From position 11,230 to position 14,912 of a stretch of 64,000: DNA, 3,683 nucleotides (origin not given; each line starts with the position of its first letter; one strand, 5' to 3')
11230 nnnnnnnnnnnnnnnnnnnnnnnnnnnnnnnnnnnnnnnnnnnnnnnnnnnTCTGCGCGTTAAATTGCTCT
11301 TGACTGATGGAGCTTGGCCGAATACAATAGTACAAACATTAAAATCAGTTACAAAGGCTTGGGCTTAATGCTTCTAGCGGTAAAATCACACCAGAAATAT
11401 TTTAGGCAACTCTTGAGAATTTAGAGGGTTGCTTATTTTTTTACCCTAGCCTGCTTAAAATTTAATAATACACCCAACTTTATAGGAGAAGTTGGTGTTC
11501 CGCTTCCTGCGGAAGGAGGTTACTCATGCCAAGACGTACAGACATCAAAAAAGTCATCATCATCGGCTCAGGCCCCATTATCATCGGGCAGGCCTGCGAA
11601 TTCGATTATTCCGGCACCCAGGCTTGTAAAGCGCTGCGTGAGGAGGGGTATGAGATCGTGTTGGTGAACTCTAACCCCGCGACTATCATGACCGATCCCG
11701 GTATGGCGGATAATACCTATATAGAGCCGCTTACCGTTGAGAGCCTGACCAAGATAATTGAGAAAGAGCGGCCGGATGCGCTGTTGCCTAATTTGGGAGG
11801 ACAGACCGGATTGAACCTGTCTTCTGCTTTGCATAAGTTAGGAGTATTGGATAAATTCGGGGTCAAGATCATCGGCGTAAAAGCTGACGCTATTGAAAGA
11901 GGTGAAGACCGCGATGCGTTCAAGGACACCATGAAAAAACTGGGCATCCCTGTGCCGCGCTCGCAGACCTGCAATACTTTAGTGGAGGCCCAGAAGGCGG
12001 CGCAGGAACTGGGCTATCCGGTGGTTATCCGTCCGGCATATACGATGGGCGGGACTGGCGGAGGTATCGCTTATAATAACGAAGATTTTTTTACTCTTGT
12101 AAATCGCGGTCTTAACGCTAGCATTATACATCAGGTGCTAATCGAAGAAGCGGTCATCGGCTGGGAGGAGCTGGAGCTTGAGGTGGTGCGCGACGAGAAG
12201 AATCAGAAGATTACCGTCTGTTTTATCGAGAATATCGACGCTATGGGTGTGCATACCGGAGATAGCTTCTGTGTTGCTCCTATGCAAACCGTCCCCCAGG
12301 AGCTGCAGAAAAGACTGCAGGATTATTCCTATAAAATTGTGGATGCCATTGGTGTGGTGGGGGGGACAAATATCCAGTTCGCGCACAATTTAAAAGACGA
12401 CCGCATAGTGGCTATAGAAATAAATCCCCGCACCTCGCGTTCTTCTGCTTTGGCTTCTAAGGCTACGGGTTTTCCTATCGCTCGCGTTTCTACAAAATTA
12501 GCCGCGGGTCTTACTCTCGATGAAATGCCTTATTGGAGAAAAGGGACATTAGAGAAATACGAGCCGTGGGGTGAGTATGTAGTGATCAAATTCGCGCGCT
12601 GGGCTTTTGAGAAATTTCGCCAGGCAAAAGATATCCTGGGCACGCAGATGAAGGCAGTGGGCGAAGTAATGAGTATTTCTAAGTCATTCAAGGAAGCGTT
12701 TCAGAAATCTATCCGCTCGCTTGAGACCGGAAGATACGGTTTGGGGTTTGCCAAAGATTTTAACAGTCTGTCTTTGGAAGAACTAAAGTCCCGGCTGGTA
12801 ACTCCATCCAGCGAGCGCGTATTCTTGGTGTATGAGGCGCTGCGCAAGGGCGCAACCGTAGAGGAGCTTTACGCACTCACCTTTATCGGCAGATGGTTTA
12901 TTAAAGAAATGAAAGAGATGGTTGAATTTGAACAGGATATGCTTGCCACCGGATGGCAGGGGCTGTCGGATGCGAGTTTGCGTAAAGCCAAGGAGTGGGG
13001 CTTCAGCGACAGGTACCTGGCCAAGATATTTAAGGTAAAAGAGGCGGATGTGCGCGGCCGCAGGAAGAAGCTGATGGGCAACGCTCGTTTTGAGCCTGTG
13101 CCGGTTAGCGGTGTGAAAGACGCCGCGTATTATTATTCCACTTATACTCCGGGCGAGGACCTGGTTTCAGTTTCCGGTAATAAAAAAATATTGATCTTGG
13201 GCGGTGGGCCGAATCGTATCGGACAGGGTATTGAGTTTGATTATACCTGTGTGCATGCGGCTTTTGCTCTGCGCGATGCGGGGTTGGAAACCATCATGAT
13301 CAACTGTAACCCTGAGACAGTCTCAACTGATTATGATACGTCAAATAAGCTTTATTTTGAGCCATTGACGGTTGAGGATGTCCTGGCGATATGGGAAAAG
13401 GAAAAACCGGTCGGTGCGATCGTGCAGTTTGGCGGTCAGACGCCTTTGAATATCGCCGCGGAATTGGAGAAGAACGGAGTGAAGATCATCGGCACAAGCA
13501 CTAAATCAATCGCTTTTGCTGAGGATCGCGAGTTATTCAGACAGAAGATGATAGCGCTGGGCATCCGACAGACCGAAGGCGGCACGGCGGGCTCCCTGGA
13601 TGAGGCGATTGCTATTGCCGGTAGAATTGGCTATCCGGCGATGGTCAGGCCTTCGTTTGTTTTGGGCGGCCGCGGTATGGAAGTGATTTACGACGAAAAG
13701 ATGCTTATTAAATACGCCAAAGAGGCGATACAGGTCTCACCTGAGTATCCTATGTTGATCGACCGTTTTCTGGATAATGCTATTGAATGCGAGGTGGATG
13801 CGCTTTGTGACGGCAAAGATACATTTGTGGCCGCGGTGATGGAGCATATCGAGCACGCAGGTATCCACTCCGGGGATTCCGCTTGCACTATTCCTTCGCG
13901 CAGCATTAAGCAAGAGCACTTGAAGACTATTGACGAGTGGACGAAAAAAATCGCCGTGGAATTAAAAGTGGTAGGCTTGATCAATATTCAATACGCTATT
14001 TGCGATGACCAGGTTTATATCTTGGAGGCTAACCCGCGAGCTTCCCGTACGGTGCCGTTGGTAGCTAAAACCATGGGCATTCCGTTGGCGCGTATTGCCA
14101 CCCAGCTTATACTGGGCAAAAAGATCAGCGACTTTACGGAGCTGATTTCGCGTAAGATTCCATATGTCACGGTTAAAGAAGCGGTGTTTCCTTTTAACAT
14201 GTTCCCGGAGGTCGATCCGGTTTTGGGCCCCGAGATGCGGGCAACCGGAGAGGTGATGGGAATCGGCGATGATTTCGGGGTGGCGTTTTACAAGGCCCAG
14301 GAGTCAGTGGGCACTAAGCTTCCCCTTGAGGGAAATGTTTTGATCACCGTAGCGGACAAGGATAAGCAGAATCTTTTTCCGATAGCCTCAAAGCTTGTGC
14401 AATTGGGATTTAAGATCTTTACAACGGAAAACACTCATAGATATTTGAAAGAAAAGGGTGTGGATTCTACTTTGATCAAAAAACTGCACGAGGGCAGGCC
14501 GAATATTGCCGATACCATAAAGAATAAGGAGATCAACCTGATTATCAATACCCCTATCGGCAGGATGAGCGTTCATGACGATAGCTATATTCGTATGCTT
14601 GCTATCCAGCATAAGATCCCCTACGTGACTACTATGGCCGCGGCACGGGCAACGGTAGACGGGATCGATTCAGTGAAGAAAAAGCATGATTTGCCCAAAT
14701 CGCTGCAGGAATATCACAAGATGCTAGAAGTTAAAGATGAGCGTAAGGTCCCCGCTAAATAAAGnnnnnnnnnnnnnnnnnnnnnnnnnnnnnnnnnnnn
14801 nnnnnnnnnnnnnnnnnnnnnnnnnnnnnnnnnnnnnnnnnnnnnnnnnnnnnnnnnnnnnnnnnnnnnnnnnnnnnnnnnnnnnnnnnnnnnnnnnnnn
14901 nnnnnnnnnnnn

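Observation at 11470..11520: Conserved two-hairpin 5' leader with covariation, placed identically before carB and lemA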

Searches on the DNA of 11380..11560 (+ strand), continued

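Call 76: search_with_rna_model(model_id=R2, source=window, filters=off, max_evalue=1, show_alignments=10)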
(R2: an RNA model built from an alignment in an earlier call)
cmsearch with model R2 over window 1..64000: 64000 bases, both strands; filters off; matches with E-value up to 1: 8.
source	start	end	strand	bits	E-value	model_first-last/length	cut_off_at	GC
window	23888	23941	+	74.6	6.7e-18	1-54/54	no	0.52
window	11468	11521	+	71.5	4.5e-17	1-54/54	no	0.48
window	59774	59825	+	49.3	3.4e-11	1-54/54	no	0.46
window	31777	31825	-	32.1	1.1e-06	1-54/54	no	0.51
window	28130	28181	+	27.5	1.8e-05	1-54/54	no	0.5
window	44532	44579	-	27.3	2.1e-05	1-54/54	no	0.54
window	44411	44642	+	20.6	0.0013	1-54/54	no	0.5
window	34538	34573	+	10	0.78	1-54/54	no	0.56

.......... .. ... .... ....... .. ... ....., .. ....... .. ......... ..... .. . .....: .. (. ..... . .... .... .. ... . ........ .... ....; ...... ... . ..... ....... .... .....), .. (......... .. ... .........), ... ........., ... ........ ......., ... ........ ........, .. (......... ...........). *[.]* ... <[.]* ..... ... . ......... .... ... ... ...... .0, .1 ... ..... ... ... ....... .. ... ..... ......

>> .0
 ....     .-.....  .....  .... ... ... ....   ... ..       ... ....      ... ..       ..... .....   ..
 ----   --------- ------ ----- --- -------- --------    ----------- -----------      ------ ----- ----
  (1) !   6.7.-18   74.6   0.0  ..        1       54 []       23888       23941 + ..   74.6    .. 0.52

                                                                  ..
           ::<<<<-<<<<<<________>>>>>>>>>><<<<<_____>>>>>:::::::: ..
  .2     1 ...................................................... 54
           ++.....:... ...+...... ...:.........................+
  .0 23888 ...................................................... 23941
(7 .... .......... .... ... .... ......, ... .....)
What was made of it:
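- On REP / REPIN: All 6 window loci (7 covariance-model hits) are intergenic within 64 kb (call 76).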

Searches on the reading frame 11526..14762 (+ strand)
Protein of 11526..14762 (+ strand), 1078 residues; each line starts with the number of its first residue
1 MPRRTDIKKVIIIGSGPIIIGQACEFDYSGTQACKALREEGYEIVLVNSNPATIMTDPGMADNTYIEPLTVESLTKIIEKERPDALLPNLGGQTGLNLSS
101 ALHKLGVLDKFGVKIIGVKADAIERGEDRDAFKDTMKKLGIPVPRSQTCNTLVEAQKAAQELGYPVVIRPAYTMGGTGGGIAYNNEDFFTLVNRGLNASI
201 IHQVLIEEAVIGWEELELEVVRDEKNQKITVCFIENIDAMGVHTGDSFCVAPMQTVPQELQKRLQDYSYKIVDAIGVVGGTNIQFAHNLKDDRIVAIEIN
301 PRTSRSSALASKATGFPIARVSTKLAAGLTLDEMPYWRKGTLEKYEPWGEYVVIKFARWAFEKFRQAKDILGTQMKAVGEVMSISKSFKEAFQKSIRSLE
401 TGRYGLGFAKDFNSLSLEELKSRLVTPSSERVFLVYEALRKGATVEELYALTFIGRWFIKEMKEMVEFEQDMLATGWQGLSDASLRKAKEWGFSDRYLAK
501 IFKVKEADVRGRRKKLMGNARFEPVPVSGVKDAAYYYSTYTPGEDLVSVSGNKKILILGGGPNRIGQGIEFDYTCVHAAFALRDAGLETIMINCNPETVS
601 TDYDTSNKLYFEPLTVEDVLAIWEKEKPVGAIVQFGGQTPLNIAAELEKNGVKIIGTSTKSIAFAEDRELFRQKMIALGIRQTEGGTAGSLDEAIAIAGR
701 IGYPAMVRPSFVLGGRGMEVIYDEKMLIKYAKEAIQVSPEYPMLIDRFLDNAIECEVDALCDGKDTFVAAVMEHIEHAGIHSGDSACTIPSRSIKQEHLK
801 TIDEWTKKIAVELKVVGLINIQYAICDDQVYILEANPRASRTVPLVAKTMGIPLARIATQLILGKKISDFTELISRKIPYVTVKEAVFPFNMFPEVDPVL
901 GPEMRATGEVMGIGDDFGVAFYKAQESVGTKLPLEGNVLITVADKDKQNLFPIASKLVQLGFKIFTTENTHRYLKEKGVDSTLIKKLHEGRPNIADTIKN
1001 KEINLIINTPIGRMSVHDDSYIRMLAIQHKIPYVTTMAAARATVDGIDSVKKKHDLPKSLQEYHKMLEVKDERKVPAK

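Call 15: search_protein_families(library=pfam, proteins=[window:11526-14762:+])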
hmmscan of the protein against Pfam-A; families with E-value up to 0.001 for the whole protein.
window:11526-14762:+ (1078 aa): 11 families
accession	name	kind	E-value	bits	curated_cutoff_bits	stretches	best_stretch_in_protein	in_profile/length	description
PF25596.1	CPSase_L_D1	-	2.7e-99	327.6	27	2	7-124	2-117/118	Carbamoyl phosphate synthase preATP-grasp domain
PF02786.22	CPSase_L_D2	-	1.9e-97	325.3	19.8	2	128-333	1-210/211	Carbamoyl-phosphate synthase L chain, ATP binding domain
PF02787.25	CPSase_L_D3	-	2.6e-23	82.2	26.6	1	423-501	2-79/80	Carbamoyl-phosphate synthetase large chain, oligomerisation domain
PF02222.28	ATP-grasp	-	2.2e-22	80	27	2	136-304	3-164/179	ATP-grasp domain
PF02142.27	MGS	-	5.1e-22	78.3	24.1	1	950-1035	2-94/94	MGS-like domain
PF07478.18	Dala_Dala_lig_C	-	4.9e-14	52.8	24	2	155-301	28-174/204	D-ala D-ala ligase C-terminus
PF15632.11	ATPgrasp_Ter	-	1e-11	45.1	29.1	1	742-870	4-116/131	ATP-grasp in the biosynthetic pathway with Ter operon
PF02655.19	ATP-grasp_3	-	3.8e-11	43.8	23.2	1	132-303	7-157/160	ATP-grasp domain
PF01071.24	GARS_A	-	5e-10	40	27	1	132-266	6-148/194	Phosphoribosylglycinamide synthetase, ATP-grasp (A) domain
PF13549.11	ATP-grasp_5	-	7e-06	26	27.6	0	133-169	16-52/221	ATP-grasp domain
PF08442.15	ATP-grasp_2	-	2e-05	24.8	29.5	0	133-231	8-122/202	ATP-grasp domain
